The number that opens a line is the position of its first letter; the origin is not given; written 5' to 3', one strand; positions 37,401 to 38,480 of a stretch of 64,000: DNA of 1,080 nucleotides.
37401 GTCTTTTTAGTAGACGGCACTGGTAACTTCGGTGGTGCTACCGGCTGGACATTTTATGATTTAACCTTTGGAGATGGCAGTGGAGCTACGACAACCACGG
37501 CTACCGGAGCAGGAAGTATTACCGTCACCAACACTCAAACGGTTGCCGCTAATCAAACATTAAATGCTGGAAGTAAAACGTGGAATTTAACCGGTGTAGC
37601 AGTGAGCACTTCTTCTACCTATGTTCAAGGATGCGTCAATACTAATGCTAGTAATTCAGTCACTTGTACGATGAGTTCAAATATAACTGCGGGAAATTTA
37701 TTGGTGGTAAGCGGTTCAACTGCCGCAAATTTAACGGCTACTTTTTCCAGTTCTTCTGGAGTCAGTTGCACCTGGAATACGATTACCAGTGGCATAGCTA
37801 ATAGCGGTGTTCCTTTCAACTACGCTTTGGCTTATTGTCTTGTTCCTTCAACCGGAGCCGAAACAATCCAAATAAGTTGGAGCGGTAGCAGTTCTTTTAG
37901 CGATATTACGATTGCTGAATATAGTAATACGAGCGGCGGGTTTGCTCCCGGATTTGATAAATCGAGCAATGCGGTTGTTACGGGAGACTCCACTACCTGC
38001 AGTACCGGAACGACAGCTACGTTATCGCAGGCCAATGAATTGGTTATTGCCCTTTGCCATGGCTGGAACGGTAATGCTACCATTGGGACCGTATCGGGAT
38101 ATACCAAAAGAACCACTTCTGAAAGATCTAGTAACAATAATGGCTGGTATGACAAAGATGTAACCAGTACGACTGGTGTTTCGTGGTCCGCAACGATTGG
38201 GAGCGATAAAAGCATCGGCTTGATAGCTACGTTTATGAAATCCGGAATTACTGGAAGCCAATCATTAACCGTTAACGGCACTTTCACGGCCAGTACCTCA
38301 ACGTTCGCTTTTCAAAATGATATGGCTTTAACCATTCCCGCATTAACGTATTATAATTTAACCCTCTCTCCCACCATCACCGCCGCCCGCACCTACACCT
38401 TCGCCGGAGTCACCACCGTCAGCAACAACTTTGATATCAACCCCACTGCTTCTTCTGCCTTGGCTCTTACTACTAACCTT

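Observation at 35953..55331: Two giant paralogous surface proteins separated by an IS200-like RAYT, with evidence of recent sequence exchange between them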

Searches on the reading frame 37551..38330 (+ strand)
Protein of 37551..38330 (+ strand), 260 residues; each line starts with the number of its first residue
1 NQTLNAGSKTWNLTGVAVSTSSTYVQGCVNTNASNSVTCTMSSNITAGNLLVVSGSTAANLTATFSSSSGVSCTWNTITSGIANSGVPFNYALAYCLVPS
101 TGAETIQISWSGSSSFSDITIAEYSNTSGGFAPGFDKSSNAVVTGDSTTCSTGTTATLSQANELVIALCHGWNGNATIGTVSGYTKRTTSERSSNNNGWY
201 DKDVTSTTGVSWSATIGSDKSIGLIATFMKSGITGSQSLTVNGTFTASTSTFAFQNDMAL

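Call 40: search_protein_families(library=pfam, proteins=[window:37602-38264:+], max_evalue=1)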
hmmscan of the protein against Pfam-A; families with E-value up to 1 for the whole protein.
window:37602-38264:+ (221 aa): 1 family
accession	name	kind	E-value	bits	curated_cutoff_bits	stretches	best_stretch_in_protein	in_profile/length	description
PF12524.13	GlyL_C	-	0.22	12.1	21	1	4-24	3-24/65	dsDNA virus glycoprotein L C terminal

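Call 46: predict_structure(protein=window:37551-38330:+)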
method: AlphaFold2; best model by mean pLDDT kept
length: 260 residues; sequences in the alignment: 1
mean_pLDDT: 40.4   pTM: 0.32
mean pLDDT of the five models: 40.4, 36.4, 35.6, 33.6, 33.0
residues with pLDDT >= 90: 0; 70-90: 0; 50-70: 40; < 50: 220
segments of 3 or more residues with pLDDT < 50: 1-33, 41-49, 53-64, 80-89, 111-260
pLDDT, mean of each block of 10 residues (from residue 1): 38 34 38 47 46 46 51 52 44 53 53 43 34 26 28 33 32 38 42 41 43 42 39 38 38 30
secondary structure, 60 per line:
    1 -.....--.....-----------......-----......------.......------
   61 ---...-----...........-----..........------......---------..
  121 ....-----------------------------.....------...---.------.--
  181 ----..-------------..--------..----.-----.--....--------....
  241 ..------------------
elements in order: E2-6 E9-13 E25-30 E36-41 E48-54 E64-66 E72-82 E88-97 E104-109 E119-124 E154-158 E165-167 E225-228 E237-242

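Call 60: find_homologous_proteins(query=A3, max_evalue=0.001)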
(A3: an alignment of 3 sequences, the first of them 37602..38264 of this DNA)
Query A3 (3 sequences) (221 aa, profile of the alignment): 19 proteins with E <= 0.001 among 8000 candidates.
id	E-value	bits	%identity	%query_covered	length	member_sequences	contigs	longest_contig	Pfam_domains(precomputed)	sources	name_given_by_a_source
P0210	4.0e-27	113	52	93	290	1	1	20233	-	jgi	jgi:hypothetical protein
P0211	4.6e-23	100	47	93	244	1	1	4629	-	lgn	-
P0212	5.0e-23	100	48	93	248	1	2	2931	-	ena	-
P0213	1.3e-22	99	44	11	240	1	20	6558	-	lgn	-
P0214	2.7e-20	91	44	93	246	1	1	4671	-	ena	-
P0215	1.3e-19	89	41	93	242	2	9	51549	-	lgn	-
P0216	3.0e-18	84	45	95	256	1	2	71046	-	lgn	-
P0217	1.6e-16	79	35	32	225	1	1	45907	-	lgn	-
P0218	4.6e-16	77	-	-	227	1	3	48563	-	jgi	jgi:hypothetical protein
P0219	7.1e-16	76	-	-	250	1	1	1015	-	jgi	jgi:hypothetical protein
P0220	5.2e-14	70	38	92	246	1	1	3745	-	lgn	-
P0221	8.0e-14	70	32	60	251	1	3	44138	-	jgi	jgi:hypothetical protein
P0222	1.0e-12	66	54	11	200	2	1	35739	-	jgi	jgi:hypothetical protein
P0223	5.8e-12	64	22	69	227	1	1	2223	-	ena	-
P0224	1.2e-10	59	47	46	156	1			-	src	-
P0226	1.5e-7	49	-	-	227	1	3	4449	-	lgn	-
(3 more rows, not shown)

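Call 63: search_protein_families(library=phrogs, proteins=[window:37602-38264:+, P0210, P0211, P0213, P0217, P0218, P0223, P0226, P0221], max_evalue=0.01)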
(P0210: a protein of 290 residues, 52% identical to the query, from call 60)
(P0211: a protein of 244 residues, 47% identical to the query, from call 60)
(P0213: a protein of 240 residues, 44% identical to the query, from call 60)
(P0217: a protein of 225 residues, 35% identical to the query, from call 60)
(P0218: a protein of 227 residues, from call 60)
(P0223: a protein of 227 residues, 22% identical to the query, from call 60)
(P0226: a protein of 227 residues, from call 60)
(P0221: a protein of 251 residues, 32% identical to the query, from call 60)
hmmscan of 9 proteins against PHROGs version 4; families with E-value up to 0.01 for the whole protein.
window:37602-38264:+ (221 aa): 0 families

P0210 (290 aa): 0 families

P0211 (244 aa): 0 families

P0213 (240 aa): 0 families

P0217 (225 aa): 0 families

P0218 (227 aa): 0 families

P0223 (227 aa): 0 families

P0226 (227 aa): 0 families

P0221 (251 aa): 0 families

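Call 64: find_encoding_contigs(protein=P0218, flank=8000, max_places=2)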
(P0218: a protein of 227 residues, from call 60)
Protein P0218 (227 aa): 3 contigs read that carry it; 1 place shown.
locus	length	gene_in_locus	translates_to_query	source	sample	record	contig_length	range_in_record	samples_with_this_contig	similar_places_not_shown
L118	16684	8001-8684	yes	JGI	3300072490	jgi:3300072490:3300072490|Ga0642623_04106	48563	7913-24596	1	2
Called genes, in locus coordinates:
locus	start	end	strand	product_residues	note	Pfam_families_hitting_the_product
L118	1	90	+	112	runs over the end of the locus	-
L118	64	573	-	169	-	PF13392:HNH_3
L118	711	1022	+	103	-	-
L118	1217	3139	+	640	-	PF16510:P22_portal (weak), PF23899:SU10_portal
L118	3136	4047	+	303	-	PF00149:Metallophos (weak)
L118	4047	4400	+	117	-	-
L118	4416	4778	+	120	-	-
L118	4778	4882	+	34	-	-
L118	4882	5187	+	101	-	-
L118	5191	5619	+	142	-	PF02945:Endonuclease_7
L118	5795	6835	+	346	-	-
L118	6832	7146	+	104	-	-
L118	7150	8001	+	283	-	PF03935:SKN1_KRE6_Sbg1 (weak), PF00722:Glyco_hydro_16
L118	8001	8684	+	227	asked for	-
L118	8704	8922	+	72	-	-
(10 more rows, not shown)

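Call 65: find_encoding_contigs(protein=P0215, flank=8000, max_places=2)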
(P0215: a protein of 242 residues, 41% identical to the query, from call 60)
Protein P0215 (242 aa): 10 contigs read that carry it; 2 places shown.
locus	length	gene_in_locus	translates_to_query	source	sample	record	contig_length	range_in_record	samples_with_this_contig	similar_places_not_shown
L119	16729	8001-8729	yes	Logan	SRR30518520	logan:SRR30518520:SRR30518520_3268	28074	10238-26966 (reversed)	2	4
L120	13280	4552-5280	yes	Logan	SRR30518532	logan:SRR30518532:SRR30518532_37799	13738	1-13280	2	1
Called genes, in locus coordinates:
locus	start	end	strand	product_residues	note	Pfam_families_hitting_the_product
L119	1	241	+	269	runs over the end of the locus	-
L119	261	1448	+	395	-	-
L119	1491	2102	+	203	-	-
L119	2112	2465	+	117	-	-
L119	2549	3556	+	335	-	-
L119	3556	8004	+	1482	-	-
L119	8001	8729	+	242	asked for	-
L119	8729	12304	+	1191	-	-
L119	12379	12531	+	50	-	-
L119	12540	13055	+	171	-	PF00959:Phage_lysozyme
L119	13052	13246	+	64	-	-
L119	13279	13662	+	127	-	-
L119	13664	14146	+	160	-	-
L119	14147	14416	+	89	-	PF20223:DUF6582 (weak)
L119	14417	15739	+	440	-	-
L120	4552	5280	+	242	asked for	-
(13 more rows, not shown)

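Call 68: predict_structure(alignment_id=A4)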
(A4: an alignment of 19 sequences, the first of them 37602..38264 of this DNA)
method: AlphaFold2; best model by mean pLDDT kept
length: 221 residues; sequences in the alignment: 19
mean_pLDDT: 85.0   pTM: 0.86
mean pLDDT of the five models: 85.0, 84.1, 83.5, 83.2, 82.4
residues with pLDDT >= 90: 104; 70-90: 90; 50-70: 18; < 50: 9
segments of 3 or more residues with pLDDT < 50: 175-177, 218-221
pLDDT, mean of each block of 10 residues (from residue 1): 70 82 88 92 89 87 85 92 89 85 86 77 91 95 93 79 91 59 93 94 93 66 42
secondary structure, 60 per line:
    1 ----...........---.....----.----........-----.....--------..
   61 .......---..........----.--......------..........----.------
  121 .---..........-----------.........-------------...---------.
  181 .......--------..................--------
elements in order: E5-15 E19-23 E33-40 E46-50 E59-67 E71-80 E88-93 E100-109 E125-134 E146-154 E168-170 E180-187 E196-213

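Call 72: fold_search(model_id=the predicted structure, library=viral)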
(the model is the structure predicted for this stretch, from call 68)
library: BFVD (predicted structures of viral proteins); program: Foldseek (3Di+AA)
matches with E <= 10: 448; with E <= 0.001: 57
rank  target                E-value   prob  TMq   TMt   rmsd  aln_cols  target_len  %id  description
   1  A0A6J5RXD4            3.0e-10  1.00  0.76  0.34   3.6       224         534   26  Uncharacterized protein [uncultured Caudovirales phage]
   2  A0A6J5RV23            1.2e-09  1.00  0.73  0.50   3.6       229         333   22  Ig-like domain-containing protein [uncultured Caudovirales phage]
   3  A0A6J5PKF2            1.5e-09  1.00  0.81  0.71   3.6       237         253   18  Uncharacterized protein [uncultured Caudovirales phage]
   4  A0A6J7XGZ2            5.5e-09  1.00  0.73  0.25   4.4       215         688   25  Uncharacterized protein [uncultured Caudovirales phage]
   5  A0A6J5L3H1            2.5e-08  1.00  0.77  0.74   4.4       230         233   23  Uncharacterized protein [uncultured Caudovirales phage]
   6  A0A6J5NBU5            8.4e-08  1.00  0.66  0.32   5.3       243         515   14  Uncharacterized protein [uncultured Caudovirales phage]
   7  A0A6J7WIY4            1.0e-07  1.00  0.65  0.64   5.6       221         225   15  Uncharacterized protein [uncultured Caudovirales phage]
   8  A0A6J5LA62            1.8e-07  1.00  0.63  0.56   6.9       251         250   18  Uncharacterized protein [uncultured Caudovirales phage]
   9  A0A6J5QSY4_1          7.0e-07  1.00  0.70  0.14   4.5       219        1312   13  Carbohydrate-binding, CenC-like [uncultured Caudovirales phage]
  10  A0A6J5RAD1            1.2e-06  1.00  0.61  0.56   5.7       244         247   14  Uncharacterized protein [uncultured Caudovirales phage]
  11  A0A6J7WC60            1.9e-06  1.00  0.63  0.60   5.5       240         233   18  Uncharacterized protein [uncultured Caudovirales phage]
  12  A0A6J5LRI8            2.0e-06  1.00  0.73  0.74   3.5       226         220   14  Uncharacterized protein [uncultured Caudovirales phage]
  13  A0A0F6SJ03            2.1e-06  1.00  0.69  0.63   4.4       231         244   17  Uncharacterized protein [Sinorhizobium phage phiN3]
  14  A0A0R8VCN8            2.4e-06  1.00  0.70  0.26   3.9       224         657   14  (no name in the UniProt tables at hand)
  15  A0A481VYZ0            3.0e-06  1.00  0.67  0.19   4.0       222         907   17  (no name in the UniProt tables at hand)
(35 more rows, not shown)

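Call 73: find_encoding_contigs(protein=P0210, flank=10000, max_places=2)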
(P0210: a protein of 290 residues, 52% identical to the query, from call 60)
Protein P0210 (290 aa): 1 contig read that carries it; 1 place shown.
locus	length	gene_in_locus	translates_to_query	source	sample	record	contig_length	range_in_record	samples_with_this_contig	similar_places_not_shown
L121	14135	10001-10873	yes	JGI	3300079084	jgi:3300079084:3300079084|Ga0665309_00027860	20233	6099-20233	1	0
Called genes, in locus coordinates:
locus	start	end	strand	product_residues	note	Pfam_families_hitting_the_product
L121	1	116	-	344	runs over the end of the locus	PF01939:NucS_C (weak)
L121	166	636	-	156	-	PF22180:RH3_dom (weak)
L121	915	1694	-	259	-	-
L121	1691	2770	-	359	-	PF00753:Lactamase_B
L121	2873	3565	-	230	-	-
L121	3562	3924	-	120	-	PF13560:HTH_31, PF12844:HTH_19 (faint), PF01381:HTH_3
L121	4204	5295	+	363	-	PF13186:SPASM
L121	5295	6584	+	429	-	-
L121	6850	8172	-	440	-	-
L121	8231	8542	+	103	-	-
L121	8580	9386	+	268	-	-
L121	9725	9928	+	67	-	-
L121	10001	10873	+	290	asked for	-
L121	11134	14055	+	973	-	PF17957:Big_7 (weak)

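Call 81: find_encoding_contigs(protein=P0217, flank=9000, max_places=1)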
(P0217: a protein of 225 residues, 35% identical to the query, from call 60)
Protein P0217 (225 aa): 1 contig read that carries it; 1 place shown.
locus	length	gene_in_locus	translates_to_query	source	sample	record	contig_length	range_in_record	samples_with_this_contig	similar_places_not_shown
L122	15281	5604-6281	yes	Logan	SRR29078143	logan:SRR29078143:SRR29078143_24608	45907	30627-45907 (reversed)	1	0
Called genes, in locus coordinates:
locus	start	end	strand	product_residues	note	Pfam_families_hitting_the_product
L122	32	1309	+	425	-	-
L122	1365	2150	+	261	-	PF02924:HDPD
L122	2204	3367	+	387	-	PF03864:Phage_cap_E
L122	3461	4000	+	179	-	-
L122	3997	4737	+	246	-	-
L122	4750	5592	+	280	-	-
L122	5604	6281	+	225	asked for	-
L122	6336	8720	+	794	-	-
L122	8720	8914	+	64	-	-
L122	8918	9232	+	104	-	-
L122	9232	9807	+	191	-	-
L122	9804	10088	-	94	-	-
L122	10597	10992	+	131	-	-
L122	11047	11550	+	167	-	-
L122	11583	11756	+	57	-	-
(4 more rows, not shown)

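Call 82: find_encoding_contigs(protein=P0216, flank=9000, max_places=1)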
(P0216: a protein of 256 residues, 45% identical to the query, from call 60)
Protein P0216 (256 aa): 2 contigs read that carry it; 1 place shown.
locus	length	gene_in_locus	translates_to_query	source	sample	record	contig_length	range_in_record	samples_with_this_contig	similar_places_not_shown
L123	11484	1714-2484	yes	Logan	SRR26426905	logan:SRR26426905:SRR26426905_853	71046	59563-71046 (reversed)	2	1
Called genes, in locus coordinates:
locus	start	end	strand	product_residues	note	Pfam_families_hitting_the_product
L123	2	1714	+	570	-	?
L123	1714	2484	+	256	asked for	-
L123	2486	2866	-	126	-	PF08327:AHSA1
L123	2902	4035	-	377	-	PF13173:AAA_14, PF13635:DUF4143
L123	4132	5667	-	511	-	PF04293:SpoVR, PF24755:SpoVR_C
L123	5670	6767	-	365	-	PF04285:DUF444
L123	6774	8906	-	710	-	PF08298:AAA_PrkA, PF06798:PrkA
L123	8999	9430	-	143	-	-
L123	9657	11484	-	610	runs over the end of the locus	PF12895:ANAPC3 (faint), PF13429:TPR_15 (faint), PF00515:TPR_1 (faint), PF07719:TPR_2 (faint), PF13174:TPR_6 (faint), PF14559:TPR_19 (weak), PF14559:TPR_19, PF23914:TPR_CcmH_CycH (weak), +11 more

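Call 86: fold_search(model_id=the predicted structure, library=pdb)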
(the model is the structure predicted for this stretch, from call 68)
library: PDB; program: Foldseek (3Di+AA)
matches with E <= 10: 469; with E <= 0.001: 0
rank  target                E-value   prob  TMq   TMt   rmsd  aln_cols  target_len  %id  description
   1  3fcs_C                2.7e-02  0.28  0.24  0.08  24.2       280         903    8  Structure of complete ectodomain of integrin aIIBb3 (released 2009-01-20)
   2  3fcs_A                2.9e-02  0.14  0.19  0.06  25.0       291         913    8  Structure of complete ectodomain of integrin aIIBb3 (released 2009-01-20)
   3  6avr_A                1.1e-01  0.11  0.19  0.06  24.5       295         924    8  Human alpha-V beta-3 Integrin (intermediate conformation) in complex with the therapeutic antibody LM609 (released 2017-11-01)
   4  2y7l_A                1.7e-01  0.08  0.18  0.14  18.5       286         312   14  Structure of N-terminal domain of Candida albicans Als9-2 in complex with human fibrinogen gamma peptide (released 2011-10-05)
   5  2e9w_A                1.7e-01  0.07  0.18  0.10  26.9       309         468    9  Crystal structure of the extracellular domain of Kit in complex with stem cell factor (SCF) (released 2007-08-07)
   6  6avq_A                2.1e-01  0.08  0.19  0.06  24.6       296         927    8  The Therapeutic Antibody LM609 Selectively Inhibits Ligand Binding to Human alpha-V beta-3 Integrin via Steric Hindran (released 2017-11-01)
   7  5anm_E                2.1e-01  0.07  0.18  0.19  15.8       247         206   11  Crystal structure of IgE Fc in complex with a neutralizing antibody (released 2015-09-30)
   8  2y7m                  2.2e-01  0.08  0.18  0.14  19.9       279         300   10  Structure of N-terminal domain of Candida albicans als9-2 (Pt derivative) (released 2011-10-05)
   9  6v7j_C                2.3e-01  0.08  0.21  0.16  16.5       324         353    7  The C2221 crystal form of canavalin at 173 K (released 2020-02-19)
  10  8gcd_A                2.5e-01  0.05  0.17  0.05  24.2       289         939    9  Full length Integrin AlphaIIbBeta3 in inactive state (released 2024-03-06)
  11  6ufi                  2.7e-01  0.06  0.20  0.15  17.6       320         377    9  W96Y Oxalate Decarboxylase (Bacillus subtilis) (released 2020-09-30)
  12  4a5w_A                3.3e-01  0.08  0.21  0.04  19.8       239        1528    6  Crystal structure of C5b6 (released 2012-03-14)
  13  3h9y_B                3.3e-01  0.07  0.19  0.20  16.2       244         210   11  Crystal structure of the IgE-Fc3-4 domains (released 2009-09-08)
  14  8xen_A                3.3e-01  0.04  0.15  0.06  24.8       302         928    9  Cryo-EM structure of integrin ITGAV/ITGB3 complex, conformation 4 (released 2024-12-18)
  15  5e1r_E                3.7e-01  0.08  0.23  0.17  15.7       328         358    7  Crystal structure of pecan (carya illinoinensis) vicilin, a new food allergen (released 2016-08-10)
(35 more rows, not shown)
